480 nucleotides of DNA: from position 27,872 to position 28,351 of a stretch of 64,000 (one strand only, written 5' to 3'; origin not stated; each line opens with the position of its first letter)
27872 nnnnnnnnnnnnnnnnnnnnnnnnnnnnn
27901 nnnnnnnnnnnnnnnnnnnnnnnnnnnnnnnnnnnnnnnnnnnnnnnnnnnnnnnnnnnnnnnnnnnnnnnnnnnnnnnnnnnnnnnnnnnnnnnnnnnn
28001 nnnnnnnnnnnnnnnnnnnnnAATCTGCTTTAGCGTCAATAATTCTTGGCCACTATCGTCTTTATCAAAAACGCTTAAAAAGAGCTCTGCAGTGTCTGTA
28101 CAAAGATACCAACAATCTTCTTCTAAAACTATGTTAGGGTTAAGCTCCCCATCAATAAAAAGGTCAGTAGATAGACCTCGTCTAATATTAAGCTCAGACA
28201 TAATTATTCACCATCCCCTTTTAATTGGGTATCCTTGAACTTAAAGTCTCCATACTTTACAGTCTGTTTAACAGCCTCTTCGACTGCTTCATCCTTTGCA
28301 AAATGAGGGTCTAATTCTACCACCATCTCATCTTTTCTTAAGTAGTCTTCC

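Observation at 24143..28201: Repeat-built 1352-aa fibre with a five-unit HxH decapeptide array and DNA-level module duplication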

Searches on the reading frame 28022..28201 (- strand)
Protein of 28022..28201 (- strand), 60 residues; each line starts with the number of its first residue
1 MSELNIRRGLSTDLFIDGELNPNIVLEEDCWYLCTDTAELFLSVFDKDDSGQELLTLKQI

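Call 62: search_protein_families(library=pfam, proteins=[window:28022-28201:-], max_evalue=10)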
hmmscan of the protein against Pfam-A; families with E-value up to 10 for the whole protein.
window:28022-28201:- (60 aa): 0 families

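Call 71: search_protein_families(library=phrogs, proteins=[window:28022-28201:-], max_evalue=1)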
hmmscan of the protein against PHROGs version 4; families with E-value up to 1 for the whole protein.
window:28022-28201:- (60 aa): 1 family
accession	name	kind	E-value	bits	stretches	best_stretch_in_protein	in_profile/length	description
phrog_19059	-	moron, auxiliary metabolic gene and host takeover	0.38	11.4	1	20-50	125-155/174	membrane protein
